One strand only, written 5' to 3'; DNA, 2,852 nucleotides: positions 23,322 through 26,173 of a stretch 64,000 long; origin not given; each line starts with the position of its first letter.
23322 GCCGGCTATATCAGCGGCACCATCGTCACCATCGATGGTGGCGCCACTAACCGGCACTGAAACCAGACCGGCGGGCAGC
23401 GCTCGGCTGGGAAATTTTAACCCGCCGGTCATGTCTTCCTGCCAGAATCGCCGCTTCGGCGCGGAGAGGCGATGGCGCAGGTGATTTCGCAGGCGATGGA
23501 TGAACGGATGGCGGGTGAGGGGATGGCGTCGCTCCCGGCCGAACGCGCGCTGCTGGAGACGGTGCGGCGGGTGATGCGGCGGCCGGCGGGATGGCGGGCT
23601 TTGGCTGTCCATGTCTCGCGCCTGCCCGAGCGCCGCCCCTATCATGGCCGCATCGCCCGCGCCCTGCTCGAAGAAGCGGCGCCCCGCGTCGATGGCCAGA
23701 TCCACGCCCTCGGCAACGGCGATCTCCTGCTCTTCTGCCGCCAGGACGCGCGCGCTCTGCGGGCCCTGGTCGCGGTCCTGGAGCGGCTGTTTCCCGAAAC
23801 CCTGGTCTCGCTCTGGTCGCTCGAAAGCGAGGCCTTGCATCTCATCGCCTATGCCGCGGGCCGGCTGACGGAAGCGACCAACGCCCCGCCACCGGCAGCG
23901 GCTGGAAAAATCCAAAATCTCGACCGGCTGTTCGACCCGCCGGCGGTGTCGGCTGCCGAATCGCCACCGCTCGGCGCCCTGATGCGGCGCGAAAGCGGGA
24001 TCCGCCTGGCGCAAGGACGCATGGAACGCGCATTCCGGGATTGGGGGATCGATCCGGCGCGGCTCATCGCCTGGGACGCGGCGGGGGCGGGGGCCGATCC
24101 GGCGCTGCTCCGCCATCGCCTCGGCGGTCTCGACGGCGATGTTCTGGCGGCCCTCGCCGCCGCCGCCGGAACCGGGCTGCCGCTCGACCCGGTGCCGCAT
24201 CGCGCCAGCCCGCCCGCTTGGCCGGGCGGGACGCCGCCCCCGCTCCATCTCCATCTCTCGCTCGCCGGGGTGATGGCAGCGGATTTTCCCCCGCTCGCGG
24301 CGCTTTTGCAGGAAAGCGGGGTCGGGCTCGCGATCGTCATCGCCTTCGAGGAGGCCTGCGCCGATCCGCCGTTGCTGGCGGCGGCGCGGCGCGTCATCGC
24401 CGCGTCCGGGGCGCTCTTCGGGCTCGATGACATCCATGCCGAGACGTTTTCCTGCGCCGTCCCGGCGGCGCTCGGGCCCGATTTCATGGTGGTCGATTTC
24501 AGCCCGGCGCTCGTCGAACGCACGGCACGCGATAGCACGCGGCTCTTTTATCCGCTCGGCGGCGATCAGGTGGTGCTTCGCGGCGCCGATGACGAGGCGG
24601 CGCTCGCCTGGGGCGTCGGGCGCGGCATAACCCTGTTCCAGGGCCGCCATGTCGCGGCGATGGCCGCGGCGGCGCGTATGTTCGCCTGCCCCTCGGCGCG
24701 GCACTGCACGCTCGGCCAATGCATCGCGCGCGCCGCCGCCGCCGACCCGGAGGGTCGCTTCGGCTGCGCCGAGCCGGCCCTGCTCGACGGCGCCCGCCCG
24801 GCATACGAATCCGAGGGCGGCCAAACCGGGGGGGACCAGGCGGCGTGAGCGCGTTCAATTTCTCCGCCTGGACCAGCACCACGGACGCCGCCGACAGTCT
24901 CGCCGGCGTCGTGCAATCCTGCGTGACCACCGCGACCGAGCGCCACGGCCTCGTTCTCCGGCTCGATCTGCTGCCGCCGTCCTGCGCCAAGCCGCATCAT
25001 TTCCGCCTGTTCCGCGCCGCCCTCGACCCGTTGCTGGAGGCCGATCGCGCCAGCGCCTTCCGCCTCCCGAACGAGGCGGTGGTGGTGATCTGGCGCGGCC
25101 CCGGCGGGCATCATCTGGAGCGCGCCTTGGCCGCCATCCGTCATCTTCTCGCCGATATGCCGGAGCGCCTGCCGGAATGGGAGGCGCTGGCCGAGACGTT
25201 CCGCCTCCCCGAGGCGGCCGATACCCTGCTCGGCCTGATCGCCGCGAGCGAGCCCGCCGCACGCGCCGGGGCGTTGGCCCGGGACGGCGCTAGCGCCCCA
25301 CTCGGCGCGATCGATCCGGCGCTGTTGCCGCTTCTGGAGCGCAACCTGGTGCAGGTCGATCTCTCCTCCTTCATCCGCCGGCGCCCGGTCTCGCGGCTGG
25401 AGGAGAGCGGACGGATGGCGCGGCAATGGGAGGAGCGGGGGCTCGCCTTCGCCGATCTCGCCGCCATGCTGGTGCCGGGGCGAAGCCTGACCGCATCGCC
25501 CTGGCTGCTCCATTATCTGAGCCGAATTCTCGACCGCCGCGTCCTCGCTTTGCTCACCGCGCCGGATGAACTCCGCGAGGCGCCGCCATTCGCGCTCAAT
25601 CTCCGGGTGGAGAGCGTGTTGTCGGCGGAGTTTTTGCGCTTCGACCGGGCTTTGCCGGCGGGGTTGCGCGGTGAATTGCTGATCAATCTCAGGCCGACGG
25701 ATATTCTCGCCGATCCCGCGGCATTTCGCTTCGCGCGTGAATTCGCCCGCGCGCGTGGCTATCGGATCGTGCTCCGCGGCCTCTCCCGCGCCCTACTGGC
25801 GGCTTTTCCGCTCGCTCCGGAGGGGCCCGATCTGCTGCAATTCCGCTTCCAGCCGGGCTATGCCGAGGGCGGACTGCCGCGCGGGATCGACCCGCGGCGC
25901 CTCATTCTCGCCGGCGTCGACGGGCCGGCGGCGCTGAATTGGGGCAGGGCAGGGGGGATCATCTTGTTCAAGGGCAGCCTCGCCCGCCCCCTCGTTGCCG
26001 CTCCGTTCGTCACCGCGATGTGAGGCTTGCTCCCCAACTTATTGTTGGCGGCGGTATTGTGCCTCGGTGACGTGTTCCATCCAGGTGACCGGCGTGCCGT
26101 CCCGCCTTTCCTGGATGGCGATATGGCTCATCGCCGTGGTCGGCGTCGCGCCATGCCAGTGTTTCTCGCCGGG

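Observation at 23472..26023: Translationally coupled tandem paralogues that look like doubly degenerate GGDEF-EAL proteins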

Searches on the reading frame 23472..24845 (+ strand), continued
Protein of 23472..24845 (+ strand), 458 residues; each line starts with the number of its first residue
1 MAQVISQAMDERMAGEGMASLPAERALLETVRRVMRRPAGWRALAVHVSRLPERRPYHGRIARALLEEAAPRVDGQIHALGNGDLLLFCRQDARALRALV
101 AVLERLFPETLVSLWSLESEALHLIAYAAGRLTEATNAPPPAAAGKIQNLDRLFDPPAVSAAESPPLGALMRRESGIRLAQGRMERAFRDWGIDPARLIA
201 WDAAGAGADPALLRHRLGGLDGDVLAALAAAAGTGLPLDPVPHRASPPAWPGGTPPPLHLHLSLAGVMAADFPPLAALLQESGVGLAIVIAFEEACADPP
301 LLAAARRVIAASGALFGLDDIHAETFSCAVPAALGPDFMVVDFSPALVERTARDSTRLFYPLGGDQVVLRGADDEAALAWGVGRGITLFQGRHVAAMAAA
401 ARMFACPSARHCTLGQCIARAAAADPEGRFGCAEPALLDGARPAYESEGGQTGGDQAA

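Call 55: search_protein_families(library=pfam, proteins=[L005:9208-10005:+, L005:5224-5958:-], max_evalue=0.001)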
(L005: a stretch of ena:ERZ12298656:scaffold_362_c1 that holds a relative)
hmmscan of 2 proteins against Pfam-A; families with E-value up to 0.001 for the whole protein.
L005:9208-10005:+ (266 aa): 2 families
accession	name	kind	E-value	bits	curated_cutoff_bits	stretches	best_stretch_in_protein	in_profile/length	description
PF01061.29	ABC2_membrane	-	2.9e-09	37.2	26.9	1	12-219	7-209/211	ABC-2 type transporter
PF12698.13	ABC2_membrane_3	-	2.5e-05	24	31.6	1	68-248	169-341/347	ABC-2 family transporter protein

L005:5224-5958:- (245 aa): 1 family
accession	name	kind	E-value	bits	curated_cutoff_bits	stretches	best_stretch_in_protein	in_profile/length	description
PF00149.33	Metallophos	-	5.2e-14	53.6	21.5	1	19-209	2-159/191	Calcineurin-like phosphoesterase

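Call 71: list_cluster_members(proteins=[P0001, P0013, P0070, P0069, P0071, P0073, P0076, P0159, P0047, P0063])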
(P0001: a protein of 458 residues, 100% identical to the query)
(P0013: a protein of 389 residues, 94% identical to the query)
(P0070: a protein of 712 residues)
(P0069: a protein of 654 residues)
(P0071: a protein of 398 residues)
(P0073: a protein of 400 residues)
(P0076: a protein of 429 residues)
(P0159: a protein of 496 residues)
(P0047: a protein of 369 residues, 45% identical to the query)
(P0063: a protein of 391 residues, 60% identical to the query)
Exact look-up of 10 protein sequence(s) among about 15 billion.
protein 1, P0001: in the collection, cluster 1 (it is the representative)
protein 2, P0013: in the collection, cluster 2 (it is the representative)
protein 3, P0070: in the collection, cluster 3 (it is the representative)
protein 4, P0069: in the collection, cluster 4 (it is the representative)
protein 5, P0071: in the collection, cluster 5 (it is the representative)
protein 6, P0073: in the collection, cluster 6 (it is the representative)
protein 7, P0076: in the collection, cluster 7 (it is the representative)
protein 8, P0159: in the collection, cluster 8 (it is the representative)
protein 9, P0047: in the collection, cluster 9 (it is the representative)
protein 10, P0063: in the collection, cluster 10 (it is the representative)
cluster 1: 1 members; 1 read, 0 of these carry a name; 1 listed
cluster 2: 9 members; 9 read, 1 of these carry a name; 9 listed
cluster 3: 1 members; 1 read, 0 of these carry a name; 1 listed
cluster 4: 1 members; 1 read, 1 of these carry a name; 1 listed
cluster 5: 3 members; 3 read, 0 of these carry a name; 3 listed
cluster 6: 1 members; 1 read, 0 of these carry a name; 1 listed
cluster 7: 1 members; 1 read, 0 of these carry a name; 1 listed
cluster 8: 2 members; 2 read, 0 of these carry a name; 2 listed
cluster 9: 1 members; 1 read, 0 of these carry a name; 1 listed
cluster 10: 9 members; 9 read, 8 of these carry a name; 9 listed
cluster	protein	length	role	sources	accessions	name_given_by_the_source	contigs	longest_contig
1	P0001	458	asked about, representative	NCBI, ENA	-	-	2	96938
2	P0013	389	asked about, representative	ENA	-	-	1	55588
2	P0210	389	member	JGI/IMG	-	hypothetical protein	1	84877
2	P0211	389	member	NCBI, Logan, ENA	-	-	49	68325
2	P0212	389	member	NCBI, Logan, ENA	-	-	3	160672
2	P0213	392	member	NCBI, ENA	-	-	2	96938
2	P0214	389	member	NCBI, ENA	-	-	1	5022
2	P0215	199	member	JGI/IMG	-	-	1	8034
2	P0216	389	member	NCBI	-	-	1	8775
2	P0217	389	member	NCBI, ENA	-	-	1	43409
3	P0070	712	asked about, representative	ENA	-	-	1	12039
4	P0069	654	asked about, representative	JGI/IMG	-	hypothetical protein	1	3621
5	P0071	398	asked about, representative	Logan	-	-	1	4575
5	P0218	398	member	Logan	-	-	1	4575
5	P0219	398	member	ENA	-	-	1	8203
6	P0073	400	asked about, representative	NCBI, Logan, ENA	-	-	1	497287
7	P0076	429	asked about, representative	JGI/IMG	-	-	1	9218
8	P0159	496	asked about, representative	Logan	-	-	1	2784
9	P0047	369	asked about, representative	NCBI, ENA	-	-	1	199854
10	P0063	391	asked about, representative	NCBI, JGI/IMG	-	hypothetical protein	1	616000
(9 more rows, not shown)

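Call 73: search_protein_families(library=pfam, proteins=[P0009, P0011, P0012], max_evalue=1)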
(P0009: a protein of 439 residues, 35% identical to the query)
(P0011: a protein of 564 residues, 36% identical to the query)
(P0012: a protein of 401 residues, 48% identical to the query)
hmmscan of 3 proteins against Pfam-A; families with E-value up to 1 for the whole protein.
P0009 (439 aa): 1 family
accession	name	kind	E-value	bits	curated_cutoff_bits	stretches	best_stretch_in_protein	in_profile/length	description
PF00563.25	EAL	-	0.00015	21.7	31.3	1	216-379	56-232/236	EAL domain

P0011 (564 aa): 1 family
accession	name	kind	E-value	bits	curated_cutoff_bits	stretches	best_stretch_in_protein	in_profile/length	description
PF00563.25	EAL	-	0.064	13.1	31.3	1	360-478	111-232/236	EAL domain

P0012 (401 aa): 0 families

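Call 85: search_protein_families(library=padloc, proteins=[window:23472-24845:+], max_evalue=1)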
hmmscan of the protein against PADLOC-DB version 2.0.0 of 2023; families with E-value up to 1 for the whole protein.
window:23472-24845:+ (458 aa): 0 families
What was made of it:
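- Tried and rejected: PADLOC gave nothing (call 85).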

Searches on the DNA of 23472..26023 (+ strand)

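Call 28: search_dna_similar(query=window:23472-26023:+, collection=plasmids, mode=distant, max_rows=10)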
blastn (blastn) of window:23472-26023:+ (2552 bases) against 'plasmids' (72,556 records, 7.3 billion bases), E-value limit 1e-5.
No match.
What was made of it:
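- Tried and rejected: A blastn search against plasmids found no match (call 28).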

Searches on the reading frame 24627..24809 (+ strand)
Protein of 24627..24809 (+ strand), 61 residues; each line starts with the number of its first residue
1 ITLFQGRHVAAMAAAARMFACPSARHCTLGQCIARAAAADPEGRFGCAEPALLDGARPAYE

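Call 60: search_solved_structures(query=A8, max_evalue=10, show_alignments=3)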
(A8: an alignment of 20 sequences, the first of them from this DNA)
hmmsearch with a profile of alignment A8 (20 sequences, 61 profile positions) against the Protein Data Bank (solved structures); distinct sequences matched with E-value up to 10: 4.
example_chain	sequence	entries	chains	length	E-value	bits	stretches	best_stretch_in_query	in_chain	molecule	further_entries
7u5a_A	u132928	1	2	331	0.9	12.6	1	2-19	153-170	Queuine salvage enzyme DUF2419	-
7uk3_A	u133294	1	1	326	1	12.4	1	2-19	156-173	Queuosine salvage protein DUF2419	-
7u07_A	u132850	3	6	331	1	12.4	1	2-19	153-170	Queuine salvage enzyme DUF2419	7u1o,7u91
7ulc_A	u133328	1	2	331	1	12.4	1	2-19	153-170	Queuosine salvage protein DUF2419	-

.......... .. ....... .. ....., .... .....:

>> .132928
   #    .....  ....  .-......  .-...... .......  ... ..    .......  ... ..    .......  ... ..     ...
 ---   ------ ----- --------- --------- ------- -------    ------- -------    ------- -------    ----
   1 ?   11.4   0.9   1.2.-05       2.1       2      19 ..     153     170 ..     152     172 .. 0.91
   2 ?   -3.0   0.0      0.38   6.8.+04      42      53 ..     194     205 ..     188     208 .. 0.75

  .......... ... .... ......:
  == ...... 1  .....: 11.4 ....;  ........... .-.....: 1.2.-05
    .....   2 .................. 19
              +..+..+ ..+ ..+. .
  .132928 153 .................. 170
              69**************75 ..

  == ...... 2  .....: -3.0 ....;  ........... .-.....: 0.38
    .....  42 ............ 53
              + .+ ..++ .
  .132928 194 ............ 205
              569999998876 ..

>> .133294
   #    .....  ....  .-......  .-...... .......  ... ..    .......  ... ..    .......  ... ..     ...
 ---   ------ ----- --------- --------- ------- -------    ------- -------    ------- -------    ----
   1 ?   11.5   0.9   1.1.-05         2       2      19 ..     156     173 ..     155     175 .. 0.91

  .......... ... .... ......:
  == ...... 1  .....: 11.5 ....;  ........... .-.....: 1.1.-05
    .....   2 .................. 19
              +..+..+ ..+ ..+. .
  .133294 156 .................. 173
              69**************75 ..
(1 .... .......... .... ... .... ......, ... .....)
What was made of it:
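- The Cys4 tail has no detectable relative (call 60), so metal or Fe-S binding is a guess from spacing and invariance.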
